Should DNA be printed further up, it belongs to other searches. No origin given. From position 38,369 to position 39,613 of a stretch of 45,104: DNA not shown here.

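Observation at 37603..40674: A terminator-insulated accessory cluster of Gly/Cys/Gln-rich proteins lies next to attP (candidate lysogenic-conversion system)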

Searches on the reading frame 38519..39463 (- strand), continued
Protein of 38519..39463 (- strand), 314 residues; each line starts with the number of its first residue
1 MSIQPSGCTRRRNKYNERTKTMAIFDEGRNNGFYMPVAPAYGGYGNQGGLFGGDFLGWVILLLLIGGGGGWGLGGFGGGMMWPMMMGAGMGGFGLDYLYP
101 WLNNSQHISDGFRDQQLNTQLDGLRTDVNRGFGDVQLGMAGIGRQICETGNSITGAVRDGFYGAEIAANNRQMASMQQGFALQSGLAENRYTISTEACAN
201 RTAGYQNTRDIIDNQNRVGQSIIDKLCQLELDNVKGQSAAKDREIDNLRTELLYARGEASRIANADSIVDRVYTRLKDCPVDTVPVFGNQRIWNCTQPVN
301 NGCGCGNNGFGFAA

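Call 65: search_solved_structures(query=A4, max_evalue=5, show_alignments=2)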
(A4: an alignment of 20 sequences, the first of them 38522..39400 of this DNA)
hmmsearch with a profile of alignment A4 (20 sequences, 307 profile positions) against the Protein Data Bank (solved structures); distinct sequences matched with E-value up to 5: 31.
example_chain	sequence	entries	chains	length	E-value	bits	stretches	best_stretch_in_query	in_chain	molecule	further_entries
3n4x_A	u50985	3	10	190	0.095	15.2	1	220-276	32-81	Monopolin complex subunit CSM1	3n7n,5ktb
9jmo_A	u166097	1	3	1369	0.2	14.1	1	137-270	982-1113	Spike glycoprotein,Fibritin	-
4mhi_B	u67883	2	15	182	0.34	13.4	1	185-246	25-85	Hemagglutinin HA2 chain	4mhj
1jsm_B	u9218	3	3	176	0.34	13.4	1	185-245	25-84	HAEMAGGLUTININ (HA2 CHAIN)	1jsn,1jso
5a3i_F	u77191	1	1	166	0.46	13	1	185-245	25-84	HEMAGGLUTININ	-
9i5v_m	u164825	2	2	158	0.51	12.8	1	180-238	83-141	Small ribosomal subunit protein uS7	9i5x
9ebc_B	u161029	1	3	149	0.64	12.5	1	186-245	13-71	Hemagglutinin HA2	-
2ibx_B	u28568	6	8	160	0.66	12.4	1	185-245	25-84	Hemagglutinin | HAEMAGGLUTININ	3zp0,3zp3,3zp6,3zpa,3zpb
5jw4_B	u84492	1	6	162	0.68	12.4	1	185-245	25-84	Hemagglutinin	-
4kdq_B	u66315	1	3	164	0.7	12.4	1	185-245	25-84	Hemagglutinin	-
4bgz_B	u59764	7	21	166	0.72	12.3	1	185-245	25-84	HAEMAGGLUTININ HA1 | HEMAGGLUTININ | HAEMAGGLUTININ HA2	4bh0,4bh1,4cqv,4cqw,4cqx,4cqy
4bh2_B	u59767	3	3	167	0.72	12.3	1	185-245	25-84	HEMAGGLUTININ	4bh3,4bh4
7wl5_B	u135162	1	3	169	0.79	12.2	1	185-245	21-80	Hemagglutinin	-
4kwm_B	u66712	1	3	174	0.79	12.2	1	185-245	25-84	Hemagglutinin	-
6e3h_B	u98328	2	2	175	0.8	12.2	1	185-245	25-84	Hemagglutinin HA2 | Hemagglutinin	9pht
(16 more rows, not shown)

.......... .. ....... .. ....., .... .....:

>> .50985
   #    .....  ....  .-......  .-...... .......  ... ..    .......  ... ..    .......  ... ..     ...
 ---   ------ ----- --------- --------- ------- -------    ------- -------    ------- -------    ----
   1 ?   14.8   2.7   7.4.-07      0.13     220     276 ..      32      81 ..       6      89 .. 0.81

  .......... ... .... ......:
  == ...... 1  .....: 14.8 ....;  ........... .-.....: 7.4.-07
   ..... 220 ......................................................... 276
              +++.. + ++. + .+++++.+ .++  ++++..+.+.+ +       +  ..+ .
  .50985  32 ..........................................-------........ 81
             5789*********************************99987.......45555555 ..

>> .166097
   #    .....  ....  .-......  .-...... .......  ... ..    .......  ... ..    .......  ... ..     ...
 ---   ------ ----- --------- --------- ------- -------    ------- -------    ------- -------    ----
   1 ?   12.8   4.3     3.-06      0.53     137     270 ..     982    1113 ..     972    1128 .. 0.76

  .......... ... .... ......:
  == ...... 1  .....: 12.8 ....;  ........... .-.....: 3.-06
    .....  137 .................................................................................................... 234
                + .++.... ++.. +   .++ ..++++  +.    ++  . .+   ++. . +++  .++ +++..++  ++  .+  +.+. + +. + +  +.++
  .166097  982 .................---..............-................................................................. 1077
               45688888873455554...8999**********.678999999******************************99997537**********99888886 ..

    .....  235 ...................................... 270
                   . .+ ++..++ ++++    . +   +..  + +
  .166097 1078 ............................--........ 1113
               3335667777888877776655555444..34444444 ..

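Call 69: find_encoding_contigs(protein=window:38519-39400:-, flank=6000, max_places=4)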
Protein window:38519-39400:- (293 aa): 4 contigs read that carry it; 4 places shown.
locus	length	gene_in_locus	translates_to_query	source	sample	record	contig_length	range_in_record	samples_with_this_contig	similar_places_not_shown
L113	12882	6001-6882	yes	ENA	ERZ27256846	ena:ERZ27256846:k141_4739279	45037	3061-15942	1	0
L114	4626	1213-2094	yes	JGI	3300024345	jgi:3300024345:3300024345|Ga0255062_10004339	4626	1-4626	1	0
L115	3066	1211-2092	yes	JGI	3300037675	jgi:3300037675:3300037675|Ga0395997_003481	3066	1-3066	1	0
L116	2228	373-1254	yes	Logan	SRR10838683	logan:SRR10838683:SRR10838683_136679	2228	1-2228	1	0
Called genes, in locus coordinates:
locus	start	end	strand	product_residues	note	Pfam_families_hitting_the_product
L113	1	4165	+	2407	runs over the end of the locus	?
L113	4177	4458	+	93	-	-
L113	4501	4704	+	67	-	-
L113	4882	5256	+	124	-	-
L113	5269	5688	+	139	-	-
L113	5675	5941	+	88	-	-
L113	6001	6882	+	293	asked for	-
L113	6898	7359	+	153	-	-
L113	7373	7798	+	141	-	-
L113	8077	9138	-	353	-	PF00589:Phage_integrase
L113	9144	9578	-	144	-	-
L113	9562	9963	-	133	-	-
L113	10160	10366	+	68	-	PF13443:HTH_26, PF01381:HTH_3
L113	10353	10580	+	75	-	-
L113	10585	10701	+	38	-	-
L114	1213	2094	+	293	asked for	-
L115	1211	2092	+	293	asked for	-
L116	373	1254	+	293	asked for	-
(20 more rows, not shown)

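Call 95: search_protein_families(library=pfam, max_evalue=0.01, proteins=[L059:11646-11990:+, L088:5423-5794:+, L066:11465-11932:+, L024:4949-5755:+, L087:9107-9598:+, L082:8169-8654:+, L111:7003-8718:+, L082:11991-12779:+, L111:12797-14245:+, L082:5670-7970:+])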
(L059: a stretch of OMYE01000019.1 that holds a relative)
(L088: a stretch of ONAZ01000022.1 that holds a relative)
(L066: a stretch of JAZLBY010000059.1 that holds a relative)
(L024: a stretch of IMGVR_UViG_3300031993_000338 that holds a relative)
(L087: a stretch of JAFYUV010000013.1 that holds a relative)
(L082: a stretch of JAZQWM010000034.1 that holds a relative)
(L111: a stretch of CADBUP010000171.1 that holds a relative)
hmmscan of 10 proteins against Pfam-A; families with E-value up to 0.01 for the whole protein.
L059:11646-11990:+ (115 aa): 0 families

L088:5423-5794:+ (124 aa): 0 families

L066:11465-11932:+ (156 aa): 1 family
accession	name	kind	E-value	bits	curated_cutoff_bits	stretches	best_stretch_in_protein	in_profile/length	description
PF25223.1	DUF7841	-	2.6e-13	50.7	25.2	1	47-151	3-113/114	Domain of unknown function (DUF7841)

L024:4949-5755:+ (269 aa): 4 families
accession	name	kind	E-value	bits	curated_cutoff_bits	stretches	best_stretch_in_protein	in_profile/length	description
PF25309.1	ELLD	-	3.1e-45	154.6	27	1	26-194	2-170/175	Endolysin-like domain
PF01471.23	PG_binding_1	-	3.5e-13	50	23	1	208-264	1-57/57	Putative peptidoglycan binding domain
PF09374.15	PG_binding_3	-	0.00049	20.7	24.6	0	246-264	13-31/76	Predicted Peptidoglycan domain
PF00877.26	NLPC_P60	-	0.0011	19.4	23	1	124-198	13-77/105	NlpC/P60 family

L087:9107-9598:+ (164 aa): 2 families
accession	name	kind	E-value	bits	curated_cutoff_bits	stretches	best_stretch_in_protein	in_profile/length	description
PF12932.12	Sec16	-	0.0015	19.5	23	0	75-113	18-56/119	Vesicle coat trafficking protein Sec16 mid-region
PF11083.13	Relaxase_C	-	0.0038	17.9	30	1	21-74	43-97/125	C-terminal helical hairpin domain from relaxase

L082:8169-8654:+ (162 aa): 0 families

L111:7003-8718:+ (572 aa): 0 families

L082:11991-12779:+ (263 aa): 1 family
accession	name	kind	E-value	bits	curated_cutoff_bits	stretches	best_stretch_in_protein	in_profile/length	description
PF01551.29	Peptidase_M23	-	6.8e-20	71.5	28.7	1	19-112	2-89/96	Peptidase family M23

L111:12797-14245:+ (483 aa): 0 families

L082:5670-7970:+ (767 aa): 0 families

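Call 100: search_protein_families(library=pfam, max_evalue=1, proteins=[L006:5024-5419:+, L016:9015-9416:+, L096:10733-11128:+, L057:4385-4765:+])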
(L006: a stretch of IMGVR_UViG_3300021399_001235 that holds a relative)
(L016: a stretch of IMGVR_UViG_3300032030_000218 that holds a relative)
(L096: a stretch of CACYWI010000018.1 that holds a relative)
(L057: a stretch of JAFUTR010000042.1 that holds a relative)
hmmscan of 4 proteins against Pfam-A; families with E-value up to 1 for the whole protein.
L006:5024-5419:+ (132 aa): 0 families

L016:9015-9416:+ (134 aa): 0 families

L096:10733-11128:+ (132 aa): 0 families

L057:4385-4765:+ (127 aa): 1 family
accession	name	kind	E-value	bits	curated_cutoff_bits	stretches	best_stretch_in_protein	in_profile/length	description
PF13715.12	CarbopepD_reg_2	-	0.058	13.9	32.2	1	64-87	8-31/88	CarboxypepD_reg-like domain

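Call 101: search_solved_structures(query=L006:5024-5419:+, max_evalue=10, show_alignments=2)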
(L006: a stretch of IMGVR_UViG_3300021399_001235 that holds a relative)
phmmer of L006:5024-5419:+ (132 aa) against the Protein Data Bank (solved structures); distinct sequences matched with E-value up to 10: 0.

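Call 102: search_protein_representatives(alignment_id=A7)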
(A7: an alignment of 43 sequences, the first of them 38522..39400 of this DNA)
Query: 43 sequences, 312 profile positions. Proteins with E-value up to 0.001 (for the whole library): 1044; up to 1e-10: 539; up to 1e-30: 174. The best 150 are listed.
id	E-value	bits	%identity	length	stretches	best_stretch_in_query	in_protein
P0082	9.1e-164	560.6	-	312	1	1-312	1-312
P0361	2.9e-135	466.9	-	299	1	1-306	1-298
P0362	1.2e-107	376.2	-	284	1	6-304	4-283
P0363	2.7e-94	332.4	-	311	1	8-305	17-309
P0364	5.6e-91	321.5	-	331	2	1-149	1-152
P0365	4.3e-89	315.3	-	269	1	5-305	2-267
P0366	1.7e-87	310.0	-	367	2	103-305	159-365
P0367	6.9e-87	308.0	-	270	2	114-305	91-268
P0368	5.4e-86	305.1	-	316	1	19-308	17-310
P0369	2.5e-83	296.4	-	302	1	1-307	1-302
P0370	4.4e-83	295.5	-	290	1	1-305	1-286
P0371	1.2e-80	287.6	-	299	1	6-304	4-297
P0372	4.4e-80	285.7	-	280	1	7-305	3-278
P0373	6.7e-80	285.1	-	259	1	14-305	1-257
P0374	5.7e-79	282.0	-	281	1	1-308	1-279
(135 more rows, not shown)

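Call 108: search_dna_similar(query=L006:5024-5419:+, collection=phages, mode=protein, max_rows=20, max_evalue=0.01)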
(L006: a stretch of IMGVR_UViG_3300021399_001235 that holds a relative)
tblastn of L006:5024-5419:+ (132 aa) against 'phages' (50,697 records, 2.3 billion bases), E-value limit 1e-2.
Records with a match: 10; places in all: 10; records where one place covers at least 80% of the query: 6.
Best place of each record, by identity: 60-80% 1; <60% 9.
By first word of the organism name: Bacteriophage 4; Clostridium 3; bajarodcaudo 2; Dulem 1.
By host as written in the record: - 5; Peromyscus fraterculus 1; Varecia variegata 1; Clostridium perfringens 2589 1; Clostridium perfringens 1; Clostridium perfringens JCM 1290 1.
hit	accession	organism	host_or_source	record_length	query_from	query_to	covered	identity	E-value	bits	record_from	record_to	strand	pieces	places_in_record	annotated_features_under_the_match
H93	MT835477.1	Bacteriophage sp.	human fecal samples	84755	1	123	93%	63.4%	7e-49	172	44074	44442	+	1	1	record has no annotation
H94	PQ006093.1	bajarodcaudo virus 2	Neotoma bryanti feces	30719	1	128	97%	57.8%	5e-40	146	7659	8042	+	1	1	hypothetical protein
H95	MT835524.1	Bacteriophage sp.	human fecal samples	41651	1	125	95%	54.0%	3e-37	139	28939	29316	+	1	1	record has no annotation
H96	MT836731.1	Bacteriophage sp.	human fecal samples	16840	1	108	82%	55.0%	3e-28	113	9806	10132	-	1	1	record has no annotation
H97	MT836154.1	Bacteriophage sp.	human fecal samples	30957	1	108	82%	53.2%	8e-28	112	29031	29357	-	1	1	record has no annotation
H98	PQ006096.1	bajarodcaudo virus 5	Peromyscus fraterculus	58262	7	121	87%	32.8%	1e-6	51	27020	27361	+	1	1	hypothetical protein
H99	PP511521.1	Dulem virus 36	Varecia variegata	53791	7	97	69%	40.9%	7e-9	58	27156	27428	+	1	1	hypothetical protein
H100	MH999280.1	Clostridium phage CPD1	Clostridium perfringens 2589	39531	15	91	58%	35.8%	2e-4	45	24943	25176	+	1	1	hypothetical protein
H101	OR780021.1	Clostridium phage XP41-N3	Clostridium perfringens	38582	15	91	58%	35.8%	2e-4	45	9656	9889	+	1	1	hypothetical protein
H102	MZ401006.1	Clostridium phage CPQ4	Clostridium perfringens JCM 1290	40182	15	91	58%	35.8%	5e-4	44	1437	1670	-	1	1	hypothetical protein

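Call 110: get_annotated_region(hit=H100, flank=5000)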
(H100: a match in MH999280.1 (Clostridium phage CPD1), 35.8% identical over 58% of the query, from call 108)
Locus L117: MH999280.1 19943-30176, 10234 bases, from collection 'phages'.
description: Clostridium phage CPD1, complete genome.
organism: Clostridium phage CPD1 (NCBI taxid 2420238)
taxonomy: Viruses; Duplodnaviria; Heunggongvirae; Uroviricota; Caudoviricetes
host: Clostridium perfringens 2589; source: -; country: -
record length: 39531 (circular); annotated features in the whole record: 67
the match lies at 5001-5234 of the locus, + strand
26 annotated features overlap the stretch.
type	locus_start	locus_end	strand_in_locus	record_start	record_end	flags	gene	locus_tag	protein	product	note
CDS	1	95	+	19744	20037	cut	-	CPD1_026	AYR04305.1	hypothetical protein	-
CDS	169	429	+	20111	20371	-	-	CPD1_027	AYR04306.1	hypothetical protein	-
CDS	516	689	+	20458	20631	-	-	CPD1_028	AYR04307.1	hypothetical protein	-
CDS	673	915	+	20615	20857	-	-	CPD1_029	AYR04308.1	hypothetical protein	-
CDS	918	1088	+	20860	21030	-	-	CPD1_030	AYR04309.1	hypothetical protein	-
CDS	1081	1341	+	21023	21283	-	-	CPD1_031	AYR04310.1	hypothetical protein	-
CDS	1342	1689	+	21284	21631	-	-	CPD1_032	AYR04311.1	hypothetical protein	-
CDS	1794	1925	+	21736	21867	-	-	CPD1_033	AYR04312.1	hypothetical protein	-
CDS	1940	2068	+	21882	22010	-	-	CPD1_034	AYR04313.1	hypothetical protein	-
CDS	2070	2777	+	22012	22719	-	-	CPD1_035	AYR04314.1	DNA binding protein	kilA protein, putative phage-related DNA binding protein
CDS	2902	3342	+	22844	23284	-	-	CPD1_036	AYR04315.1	hypothetical protein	-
CDS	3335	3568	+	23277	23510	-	-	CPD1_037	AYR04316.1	hypothetical protein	-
CDS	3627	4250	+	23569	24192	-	-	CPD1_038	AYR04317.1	hypothetical protein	-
CDS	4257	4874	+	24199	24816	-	-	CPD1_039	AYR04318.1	hypothetical protein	-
CDS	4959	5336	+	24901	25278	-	-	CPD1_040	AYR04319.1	hypothetical protein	-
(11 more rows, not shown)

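Call 112: search_dna_similar(query=L117:4251-4871:+, collection=phages, mode=protein, max_rows=40, max_evalue=0.001)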
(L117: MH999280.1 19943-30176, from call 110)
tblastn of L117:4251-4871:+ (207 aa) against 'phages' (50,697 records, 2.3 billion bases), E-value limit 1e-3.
Records with a match: 42; places in all: 43; records where one place covers at least 80% of the query: 5.
Best place of each record, by identity: >=99% 1; 90-95% 2; 60-80% 3; <60% 36.
By first word of the organism name: Bacteriophage 15; uncultured 10; Clostridium 6; Dulem 6; bajarodcaudo 2; Caudoviricetes 2; Bacteroides 1.
By host as written in the record: - 26; Clostridium perfringens 3; Propithecus coquereli 3; Varecia variegata 2; Methanomassiliicoccales 2; Clostridium perfringens 2589 1; Clostridium perfringens 012 1; Clostridium perfringens JCM 1290 1; and 3 more.
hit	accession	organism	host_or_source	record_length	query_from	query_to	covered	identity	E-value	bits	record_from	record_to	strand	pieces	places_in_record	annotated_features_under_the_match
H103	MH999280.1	Clostridium phage CPD1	Clostridium perfringens 2589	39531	1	207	100%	99.5%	1e-105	338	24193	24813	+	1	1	hypothetical protein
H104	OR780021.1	Clostridium phage XP41-N3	Clostridium perfringens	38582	3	200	96%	91.9%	7e-92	299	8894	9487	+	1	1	hypothetical protein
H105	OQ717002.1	Clostridium phage vB_CpeS-17DYC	Clostridium perfringens 012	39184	3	203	97%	70.6%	6e-61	210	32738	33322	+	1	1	hypothetical protein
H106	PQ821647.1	Clostridium phage HMD-PC1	Clostridium perfringens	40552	3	203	97%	68.8%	4e-63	216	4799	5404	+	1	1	hypothetical protein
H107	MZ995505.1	Clostridium phage vB_CpeP_PMQ04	Clostridium perfringens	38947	3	203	97%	65.2%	7e-55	192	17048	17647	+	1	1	hypothetical protein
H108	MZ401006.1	Clostridium phage CPQ4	Clostridium perfringens JCM 1290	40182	3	112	53%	92.7%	4e-37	142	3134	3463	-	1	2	hypothetical protein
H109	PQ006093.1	bajarodcaudo virus 2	Neotoma bryanti feces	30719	85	197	55%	50.4%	6e-27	112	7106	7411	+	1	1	hypothetical protein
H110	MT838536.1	Bacteriophage sp.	human fecal samples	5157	85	200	56%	48.4%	2e-24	105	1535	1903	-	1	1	record has no annotation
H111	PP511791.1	Dulem virus 39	Propithecus coquereli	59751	85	197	55%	49.6%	1e-32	129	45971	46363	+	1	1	hypothetical protein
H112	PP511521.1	Dulem virus 36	Varecia variegata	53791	86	195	53%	50.9%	5e-27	113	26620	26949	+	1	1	hypothetical protein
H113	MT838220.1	Bacteriophage sp.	human fecal samples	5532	73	205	64%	33.1%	2e-14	77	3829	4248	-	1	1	record has no annotation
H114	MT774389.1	uncultured phage cr116_1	human feces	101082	57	204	71%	29.7%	2e-9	62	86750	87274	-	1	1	spike protein/glycoprotein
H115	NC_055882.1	uncultured phage cr116_1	human feces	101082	57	204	71%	29.7%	2e-9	62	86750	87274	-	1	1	spike protein/glycoprotein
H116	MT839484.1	Bacteriophage sp.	human fecal samples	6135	100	205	51%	40.6%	9e-16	81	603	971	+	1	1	record has no annotation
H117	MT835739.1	Bacteriophage sp.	human fecal samples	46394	86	204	57%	34.8%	4e-15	79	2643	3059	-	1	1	record has no annotation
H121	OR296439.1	Bacteroides phage C3_41T2LP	Bacteroides uniformis MB20-41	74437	60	194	65%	27.9%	2e-4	47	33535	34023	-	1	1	outer capsid protein/viral fiber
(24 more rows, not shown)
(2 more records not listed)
